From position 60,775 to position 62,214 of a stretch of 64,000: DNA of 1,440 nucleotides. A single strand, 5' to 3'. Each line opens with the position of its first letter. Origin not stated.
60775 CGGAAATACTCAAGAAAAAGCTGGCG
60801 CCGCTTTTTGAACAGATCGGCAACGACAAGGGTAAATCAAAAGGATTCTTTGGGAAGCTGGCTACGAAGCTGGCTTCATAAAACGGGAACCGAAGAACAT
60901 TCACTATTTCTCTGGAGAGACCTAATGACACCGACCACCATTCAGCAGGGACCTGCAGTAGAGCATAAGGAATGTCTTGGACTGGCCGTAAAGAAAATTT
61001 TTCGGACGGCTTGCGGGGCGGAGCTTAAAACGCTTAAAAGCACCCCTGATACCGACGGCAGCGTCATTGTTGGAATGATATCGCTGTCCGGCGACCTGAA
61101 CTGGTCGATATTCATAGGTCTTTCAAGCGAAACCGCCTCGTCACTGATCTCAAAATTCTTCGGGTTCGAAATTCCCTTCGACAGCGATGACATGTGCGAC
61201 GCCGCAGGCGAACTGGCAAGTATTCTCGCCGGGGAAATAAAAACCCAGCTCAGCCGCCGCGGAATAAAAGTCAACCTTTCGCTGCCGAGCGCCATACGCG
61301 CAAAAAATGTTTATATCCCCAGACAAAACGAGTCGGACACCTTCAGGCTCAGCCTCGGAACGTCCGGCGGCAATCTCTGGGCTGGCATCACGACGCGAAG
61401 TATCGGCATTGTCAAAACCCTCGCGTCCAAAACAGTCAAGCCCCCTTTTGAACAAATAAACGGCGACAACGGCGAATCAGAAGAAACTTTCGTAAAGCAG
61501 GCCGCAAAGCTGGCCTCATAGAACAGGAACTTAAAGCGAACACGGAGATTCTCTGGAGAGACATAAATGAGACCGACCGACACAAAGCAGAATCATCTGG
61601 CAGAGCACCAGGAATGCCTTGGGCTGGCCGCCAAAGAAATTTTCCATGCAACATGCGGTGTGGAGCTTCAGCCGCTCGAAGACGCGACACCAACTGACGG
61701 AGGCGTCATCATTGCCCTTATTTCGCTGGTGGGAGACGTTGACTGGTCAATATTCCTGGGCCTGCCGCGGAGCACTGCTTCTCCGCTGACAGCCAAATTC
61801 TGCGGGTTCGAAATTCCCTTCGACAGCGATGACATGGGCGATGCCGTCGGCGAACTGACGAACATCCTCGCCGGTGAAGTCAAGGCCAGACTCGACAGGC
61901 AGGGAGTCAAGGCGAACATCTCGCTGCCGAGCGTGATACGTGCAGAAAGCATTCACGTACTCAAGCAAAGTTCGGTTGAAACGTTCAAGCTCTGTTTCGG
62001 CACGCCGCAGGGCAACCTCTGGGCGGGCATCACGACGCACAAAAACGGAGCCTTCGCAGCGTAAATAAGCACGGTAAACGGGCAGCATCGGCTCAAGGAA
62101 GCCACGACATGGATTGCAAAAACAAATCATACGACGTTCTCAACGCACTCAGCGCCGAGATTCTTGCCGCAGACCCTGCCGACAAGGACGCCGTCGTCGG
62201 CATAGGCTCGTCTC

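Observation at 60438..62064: The CheY tail was copied onto CheX1 by a tandem duplication whose junction is still visible as a ~135-bp direct repeat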

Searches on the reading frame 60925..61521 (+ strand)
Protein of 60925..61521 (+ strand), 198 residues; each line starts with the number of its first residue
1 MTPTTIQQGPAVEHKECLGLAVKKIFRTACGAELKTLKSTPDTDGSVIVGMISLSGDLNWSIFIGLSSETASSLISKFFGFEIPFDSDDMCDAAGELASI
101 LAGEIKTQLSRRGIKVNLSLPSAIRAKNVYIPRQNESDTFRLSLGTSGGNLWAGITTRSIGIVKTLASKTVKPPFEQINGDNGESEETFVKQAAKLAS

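Call 6: search_protein_families(library=pfam, proteins=[window:60925-61521:+], max_evalue=0.01)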
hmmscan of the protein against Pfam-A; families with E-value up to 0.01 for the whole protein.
window:60925-61521:+ (198 aa): 1 family
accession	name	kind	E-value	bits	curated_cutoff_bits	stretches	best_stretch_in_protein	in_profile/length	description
PF13690.11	CheX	-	6.3e-13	49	27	1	48-137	1-86/94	Chemotaxis phosphatase CheX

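Call 7: search_protein_families(library=ncbifam, proteins=[window:60925-61521:+], max_evalue=0.01)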
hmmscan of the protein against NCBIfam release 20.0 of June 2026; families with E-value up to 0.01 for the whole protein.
window:60925-61521:+ (198 aa): 1 family
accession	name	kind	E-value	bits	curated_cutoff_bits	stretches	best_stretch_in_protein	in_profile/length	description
NF041094.1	CheX_Thtogales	equivalog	1.2e-10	41.4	280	1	46-132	40-127/152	CheY-P phosphatase CheX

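Call 9: find_homologous_proteins(query=window:60925-61521:+, max_evalue=0.00001)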
Query window:60925-61521:+ (198 aa): 3 proteins with E <= 0.00001 among 122 candidates.
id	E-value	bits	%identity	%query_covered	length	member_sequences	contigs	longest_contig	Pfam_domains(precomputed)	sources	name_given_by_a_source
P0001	2.6e-123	426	100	100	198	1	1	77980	PF13690.12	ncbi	-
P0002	2.6e-91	322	76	100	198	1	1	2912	PF13690.12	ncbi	-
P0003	1.6e-54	202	57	81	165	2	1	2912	PF13690.12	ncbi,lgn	-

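Call 10: find_related_loci(query=window:60925-61521:+, collection=genome_contigs, flank=4000)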
Query window:60925-61521:+ (198 aa) in genome_contigs; peptide patterns used: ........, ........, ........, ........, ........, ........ (x = any residue, [..] = any of these).
44 stretches matched a pattern, but none encodes a relative of the query by tblastn (E <= 1e-3).

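Call 11: find_encoding_contigs(protein=P0002, flank=10000)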
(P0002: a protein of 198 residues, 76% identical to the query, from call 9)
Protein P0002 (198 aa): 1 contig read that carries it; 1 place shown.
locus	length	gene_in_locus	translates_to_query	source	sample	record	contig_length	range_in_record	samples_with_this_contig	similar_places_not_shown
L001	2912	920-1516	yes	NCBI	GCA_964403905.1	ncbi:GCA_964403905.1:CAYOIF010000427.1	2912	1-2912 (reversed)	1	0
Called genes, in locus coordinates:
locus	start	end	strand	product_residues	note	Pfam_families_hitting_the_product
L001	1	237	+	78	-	?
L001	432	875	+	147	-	PF00072:Response_reg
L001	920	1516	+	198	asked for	PF13690:CheX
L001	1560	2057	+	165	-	PF13690:CheX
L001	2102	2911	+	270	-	?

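Call 12: find_encoding_contigs(protein=P0001, flank=3000, max_places=3)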
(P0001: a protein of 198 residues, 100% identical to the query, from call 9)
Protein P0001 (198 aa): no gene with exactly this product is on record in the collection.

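Call 24: search_protein_representatives(protein=window:60925-61521:+)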
Query: 198 residues. Proteins with E-value up to 0.001 (for the whole library): 964; up to 1e-10: 204; up to 1e-30: 8. The best 150 are listed.
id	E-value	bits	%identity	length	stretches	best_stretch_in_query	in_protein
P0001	8.4e-124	426.3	100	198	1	1-198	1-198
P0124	2.4e-47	177.2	36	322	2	43-157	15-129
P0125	2.4e-47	177.2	39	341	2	12-161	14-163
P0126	1.5e-35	138.7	36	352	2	18-157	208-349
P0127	4.6e-34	133.8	45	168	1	10-163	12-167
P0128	3.7e-32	127.6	31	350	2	14-157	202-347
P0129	6.5e-32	126.8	41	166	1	7-157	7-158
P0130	2.4e-31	125.0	41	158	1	11-157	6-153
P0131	1.8e-28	115.7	28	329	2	21-157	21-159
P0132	9.6e-28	113.2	45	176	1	11-155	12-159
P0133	1.2e-27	112.9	39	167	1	8-156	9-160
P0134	1.7e-27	112.4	36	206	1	5-159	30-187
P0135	8.1e-27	110.2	48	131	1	43-157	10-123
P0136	1.0e-26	109.9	40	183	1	7-162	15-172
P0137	1.7e-26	109.2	43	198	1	10-157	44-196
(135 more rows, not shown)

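Call 38: search_solved_structures(query=A2, max_evalue=0.1, show_alignments=5)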
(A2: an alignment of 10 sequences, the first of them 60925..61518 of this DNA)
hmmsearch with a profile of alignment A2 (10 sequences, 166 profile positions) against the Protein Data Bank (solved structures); distinct sequences matched with E-value up to 0.1: 8.
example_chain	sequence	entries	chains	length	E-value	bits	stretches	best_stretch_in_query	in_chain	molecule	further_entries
3hm4_A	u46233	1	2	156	8.8e-11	44.6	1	12-152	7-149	Chemotaxis protein CheX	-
3h4y_A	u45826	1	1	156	2.5e-10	43.2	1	16-152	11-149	putative chemotaxis protein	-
3iic_A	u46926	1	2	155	2.6e-07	33.4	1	21-155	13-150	CheC domain protein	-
6vpw_A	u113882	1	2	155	8.5e-07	31.7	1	14-156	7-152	Chemotaxis protein CheX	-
1xko_A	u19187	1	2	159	8.6e-07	31.7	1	47-133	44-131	CHEMOTAXIS protein cheX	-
1squ_A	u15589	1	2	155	8.7e-07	31.7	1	47-133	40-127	CheX protein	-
3hzh_B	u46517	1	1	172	2.9e-06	29.9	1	8-151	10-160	Chemotaxis operon protein (CheX)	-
3h2d_A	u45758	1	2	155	3.4e-06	29.7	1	21-155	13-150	CheC-like superfamily protein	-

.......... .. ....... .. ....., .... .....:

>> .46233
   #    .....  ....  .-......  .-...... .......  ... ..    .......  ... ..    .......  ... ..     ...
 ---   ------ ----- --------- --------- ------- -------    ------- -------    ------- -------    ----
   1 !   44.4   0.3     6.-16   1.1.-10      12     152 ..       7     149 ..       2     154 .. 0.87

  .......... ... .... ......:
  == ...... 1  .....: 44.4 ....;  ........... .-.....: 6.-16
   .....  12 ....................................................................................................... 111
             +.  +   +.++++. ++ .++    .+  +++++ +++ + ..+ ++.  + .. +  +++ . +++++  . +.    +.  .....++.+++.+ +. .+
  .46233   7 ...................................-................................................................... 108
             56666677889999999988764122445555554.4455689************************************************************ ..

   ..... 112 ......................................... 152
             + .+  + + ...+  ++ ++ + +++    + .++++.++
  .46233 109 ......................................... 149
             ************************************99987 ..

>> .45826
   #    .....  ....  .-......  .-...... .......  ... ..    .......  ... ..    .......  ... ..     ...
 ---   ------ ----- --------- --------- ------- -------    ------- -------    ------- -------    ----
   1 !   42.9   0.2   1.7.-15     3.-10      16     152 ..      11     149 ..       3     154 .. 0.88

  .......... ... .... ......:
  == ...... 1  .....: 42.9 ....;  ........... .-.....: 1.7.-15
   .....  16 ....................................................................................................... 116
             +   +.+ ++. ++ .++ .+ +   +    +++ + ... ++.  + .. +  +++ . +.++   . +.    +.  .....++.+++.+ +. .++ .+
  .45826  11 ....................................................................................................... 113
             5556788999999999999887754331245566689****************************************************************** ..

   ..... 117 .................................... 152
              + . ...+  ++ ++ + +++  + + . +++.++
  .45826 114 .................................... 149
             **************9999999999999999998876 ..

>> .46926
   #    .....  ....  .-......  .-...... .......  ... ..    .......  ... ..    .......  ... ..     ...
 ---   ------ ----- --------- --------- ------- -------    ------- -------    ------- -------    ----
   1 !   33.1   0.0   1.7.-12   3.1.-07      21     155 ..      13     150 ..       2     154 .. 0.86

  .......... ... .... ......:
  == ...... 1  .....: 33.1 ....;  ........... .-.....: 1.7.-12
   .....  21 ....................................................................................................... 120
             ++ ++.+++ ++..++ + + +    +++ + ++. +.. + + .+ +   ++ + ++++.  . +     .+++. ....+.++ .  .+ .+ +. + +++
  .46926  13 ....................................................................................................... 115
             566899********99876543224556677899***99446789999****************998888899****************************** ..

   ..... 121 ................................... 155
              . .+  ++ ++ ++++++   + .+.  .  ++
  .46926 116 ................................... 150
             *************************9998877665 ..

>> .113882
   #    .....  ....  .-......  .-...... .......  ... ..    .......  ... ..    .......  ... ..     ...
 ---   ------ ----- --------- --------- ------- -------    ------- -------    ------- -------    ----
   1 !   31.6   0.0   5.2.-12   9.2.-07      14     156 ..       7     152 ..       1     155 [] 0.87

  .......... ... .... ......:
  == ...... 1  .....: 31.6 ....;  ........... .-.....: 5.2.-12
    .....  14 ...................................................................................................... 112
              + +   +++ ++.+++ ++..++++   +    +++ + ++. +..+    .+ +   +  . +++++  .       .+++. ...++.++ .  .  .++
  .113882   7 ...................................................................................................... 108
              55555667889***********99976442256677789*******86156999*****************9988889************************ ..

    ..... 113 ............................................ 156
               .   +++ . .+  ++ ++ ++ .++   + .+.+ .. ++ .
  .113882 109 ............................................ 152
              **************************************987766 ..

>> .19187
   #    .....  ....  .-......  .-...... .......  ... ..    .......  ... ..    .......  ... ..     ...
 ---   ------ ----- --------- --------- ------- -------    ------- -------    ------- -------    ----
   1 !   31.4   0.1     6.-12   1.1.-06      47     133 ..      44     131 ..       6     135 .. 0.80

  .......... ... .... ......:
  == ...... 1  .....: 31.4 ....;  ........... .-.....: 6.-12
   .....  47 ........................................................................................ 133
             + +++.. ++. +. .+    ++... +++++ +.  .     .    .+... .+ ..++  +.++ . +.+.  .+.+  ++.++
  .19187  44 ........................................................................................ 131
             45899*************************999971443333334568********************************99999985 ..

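Call 46: find_related_loci(query=A5, collection=metagenome_contigs, flank=4000)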
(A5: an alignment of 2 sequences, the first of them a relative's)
Query A5 (198 aa) in metagenome_contigs; peptide patterns used: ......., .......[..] (x = any residue, [..] = any of these).
157 stretches matched a pattern, but none encodes a relative of the query by tblastn (E <= 1e-3).

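Call 61: predict_structure(alignment_id=A6)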
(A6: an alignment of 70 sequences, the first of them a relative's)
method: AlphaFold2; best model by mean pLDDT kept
length: 198 residues; sequences in the alignment: 70
mean_pLDDT: 83.7   pTM: 0.73
mean pLDDT of the five models: 83.7, 83.7, 83.6, 83.5, 83.4
residues with pLDDT >= 90: 128; 70-90: 18; 50-70: 34; < 50: 18
segments of 3 or more residues with pLDDT < 50: 172-179
pLDDT, mean of each block of 10 residues (from residue 1): 53 89 98 95 90 96 97 98 98 98 98 97 92 79 96 89 53 47 54 53
secondary structure, 60 per line:
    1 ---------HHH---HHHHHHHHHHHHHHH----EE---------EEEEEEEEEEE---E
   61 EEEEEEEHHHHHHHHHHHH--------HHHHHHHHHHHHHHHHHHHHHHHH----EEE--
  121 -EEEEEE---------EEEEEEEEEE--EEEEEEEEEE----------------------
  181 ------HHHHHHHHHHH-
elements in order: H16-30 E46-56 E60-67 H68-79 H88-111 E116-118 E122-127 E137-146 E149-158 H187-197

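Call 76: fold_search(model_id=the predicted structure, library=pdb)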
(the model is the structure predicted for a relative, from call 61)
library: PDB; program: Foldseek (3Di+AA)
matches with E <= 10: 681; with E <= 0.001: 37
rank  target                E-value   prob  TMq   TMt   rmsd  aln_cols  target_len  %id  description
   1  3hm4_A                4.7e-11  1.00  0.59  0.75   4.0       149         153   19  CRYSTAL STRUCTURE OF A CHEMOTAXIS PROTEIN CHEX (DDE_0281) FROM DESULFOVIBRIO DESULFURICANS SUBSP. AT 1.30 A RESOLUTION (released 2009-06-23)
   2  3hm4_B                5.7e-11  1.00  0.56  0.72   4.3       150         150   19  CRYSTAL STRUCTURE OF A CHEMOTAXIS PROTEIN CHEX (DDE_0281) FROM DESULFOVIBRIO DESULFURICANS SUBSP. AT 1.30 A RESOLUTION (released 2009-06-23)
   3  1squ_B                1.3e-10  1.00  0.61  0.77   3.4       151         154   22  Structural Genomics, Crystal structure of the CheX protein from Thermotoga maritima (released 2004-05-04)
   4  6vpw_A                2.0e-10  1.00  0.62  0.80   2.9       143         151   18  1.90 Angstrom Resolution Crystal Structure Chemotaxis protein CheX from Vibrio vulnificus (released 2021-02-10)
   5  6vpw_B                2.6e-10  1.00  0.63  0.81   2.3       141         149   20  1.90 Angstrom Resolution Crystal Structure Chemotaxis protein CheX from Vibrio vulnificus (released 2021-02-10)
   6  1xko_B                2.6e-10  1.00  0.62  0.76   3.4       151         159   21  Structure of Thermotoga maritima CheX (released 2004-12-07)
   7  3iic_A                2.9e-10  1.00  0.61  0.77   3.1       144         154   19  Crystal structure of CheC-like superfamily protein (YP_001095400.1) from Shewanella SP. PV-4 at 2.13 A resolution (released 2009-08-18)
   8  3h4y                  6.1e-10  1.00  0.60  0.76   4.4       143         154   20  Crystal structure of putative chemotaxis protein (YP_009526.1) from DESULFOVIBRIO VULGARIS HILDENBOROUGH at 1.55 A resol (released 2009-05-05)
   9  3h2d_B                6.9e-10  1.00  0.61  0.76   3.2       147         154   17  Crystal structure of a chemotactic chec-like protein (so_3915) from shewanella oneidensis mr-1 at 1.86 A resolution (released 2009-04-28)
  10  3hzh_B                1.4e-09  1.00  0.59  0.74   3.2       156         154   20  Crystal structure of the CheX-CheY-BeF3-Mg+2 complex from Borrelia burgdorferi (released 2010-02-16)
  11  1squ_A                1.6e-09  1.00  0.60  0.76   3.5       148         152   21  Structural Genomics, Crystal structure of the CheX protein from Thermotoga maritima (released 2004-05-04)
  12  1xko_A                1.7e-09  1.00  0.58  0.74   3.6       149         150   21  Structure of Thermotoga maritima CheX (released 2004-12-07)
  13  3h2d_A                1.5e-08  1.00  0.54  0.68   4.3       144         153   12  Crystal structure of a chemotactic chec-like protein (so_3915) from shewanella oneidensis mr-1 at 1.86 A resolution (released 2009-04-28)
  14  4hyn_A                2.1e-08  1.00  0.53  0.52   4.8       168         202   14  X-ray crystal structure of Thermotoga maritima FliY (released 2013-04-03)
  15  4hyn_B                7.9e-08  1.00  0.53  0.53   5.1       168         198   15  X-ray crystal structure of Thermotoga maritima FliY (released 2013-04-03)
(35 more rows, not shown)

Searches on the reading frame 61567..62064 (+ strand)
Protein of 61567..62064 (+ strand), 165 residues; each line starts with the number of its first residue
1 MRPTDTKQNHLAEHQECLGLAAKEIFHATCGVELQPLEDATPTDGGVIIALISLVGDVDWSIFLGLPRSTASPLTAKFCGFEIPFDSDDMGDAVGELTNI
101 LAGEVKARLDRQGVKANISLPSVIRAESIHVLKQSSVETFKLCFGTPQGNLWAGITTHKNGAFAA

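Call 6: search_protein_families(library=pfam, proteins=[window:61567-62064:+], max_evalue=0.01)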
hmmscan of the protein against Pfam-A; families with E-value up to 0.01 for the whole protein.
window:61567-62064:+ (165 aa): 1 family
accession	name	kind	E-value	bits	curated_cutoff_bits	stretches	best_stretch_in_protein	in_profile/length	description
PF13690.11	CheX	-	1.4e-13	51.1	27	1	48-138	1-87/94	Chemotaxis phosphatase CheX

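Call 7: search_protein_families(library=ncbifam, proteins=[window:61567-62064:+], max_evalue=0.01)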
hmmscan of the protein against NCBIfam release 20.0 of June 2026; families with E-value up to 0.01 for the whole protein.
window:61567-62064:+ (165 aa): 1 family
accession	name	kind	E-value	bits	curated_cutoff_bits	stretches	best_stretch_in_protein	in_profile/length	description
NF041094.1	CheX_Thtogales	equivalog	3.9e-11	43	280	1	48-142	42-137/152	CheY-P phosphatase CheX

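Call 21: search_solved_structures(query=window:61567-62064:+, max_evalue=1, show_alignments=3)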
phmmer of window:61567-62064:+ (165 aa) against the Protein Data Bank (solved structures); distinct sequences matched with E-value up to 1: 8.
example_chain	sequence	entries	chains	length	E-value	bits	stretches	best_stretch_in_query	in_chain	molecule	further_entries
3h4y_A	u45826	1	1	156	2.4e-07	33.9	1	29-129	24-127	putative chemotaxis protein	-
3hm4_A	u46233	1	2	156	1.5e-06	31.3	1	41-133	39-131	Chemotaxis protein CheX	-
1squ_A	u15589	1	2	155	0.00067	22.7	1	48-131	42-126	CheX protein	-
1xko_A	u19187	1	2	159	0.00067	22.7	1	48-131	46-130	CHEMOTAXIS protein cheX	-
3iic_A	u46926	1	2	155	0.0022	21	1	46-149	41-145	CheC domain protein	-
3hzh_B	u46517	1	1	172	0.0058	19.7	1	49-151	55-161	Chemotaxis operon protein (CheX)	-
3h2d_A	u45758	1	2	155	0.013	18.5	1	31-132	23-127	CheC-like superfamily protein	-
6vpw_A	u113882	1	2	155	0.056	16.4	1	32-150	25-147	Chemotaxis protein CheX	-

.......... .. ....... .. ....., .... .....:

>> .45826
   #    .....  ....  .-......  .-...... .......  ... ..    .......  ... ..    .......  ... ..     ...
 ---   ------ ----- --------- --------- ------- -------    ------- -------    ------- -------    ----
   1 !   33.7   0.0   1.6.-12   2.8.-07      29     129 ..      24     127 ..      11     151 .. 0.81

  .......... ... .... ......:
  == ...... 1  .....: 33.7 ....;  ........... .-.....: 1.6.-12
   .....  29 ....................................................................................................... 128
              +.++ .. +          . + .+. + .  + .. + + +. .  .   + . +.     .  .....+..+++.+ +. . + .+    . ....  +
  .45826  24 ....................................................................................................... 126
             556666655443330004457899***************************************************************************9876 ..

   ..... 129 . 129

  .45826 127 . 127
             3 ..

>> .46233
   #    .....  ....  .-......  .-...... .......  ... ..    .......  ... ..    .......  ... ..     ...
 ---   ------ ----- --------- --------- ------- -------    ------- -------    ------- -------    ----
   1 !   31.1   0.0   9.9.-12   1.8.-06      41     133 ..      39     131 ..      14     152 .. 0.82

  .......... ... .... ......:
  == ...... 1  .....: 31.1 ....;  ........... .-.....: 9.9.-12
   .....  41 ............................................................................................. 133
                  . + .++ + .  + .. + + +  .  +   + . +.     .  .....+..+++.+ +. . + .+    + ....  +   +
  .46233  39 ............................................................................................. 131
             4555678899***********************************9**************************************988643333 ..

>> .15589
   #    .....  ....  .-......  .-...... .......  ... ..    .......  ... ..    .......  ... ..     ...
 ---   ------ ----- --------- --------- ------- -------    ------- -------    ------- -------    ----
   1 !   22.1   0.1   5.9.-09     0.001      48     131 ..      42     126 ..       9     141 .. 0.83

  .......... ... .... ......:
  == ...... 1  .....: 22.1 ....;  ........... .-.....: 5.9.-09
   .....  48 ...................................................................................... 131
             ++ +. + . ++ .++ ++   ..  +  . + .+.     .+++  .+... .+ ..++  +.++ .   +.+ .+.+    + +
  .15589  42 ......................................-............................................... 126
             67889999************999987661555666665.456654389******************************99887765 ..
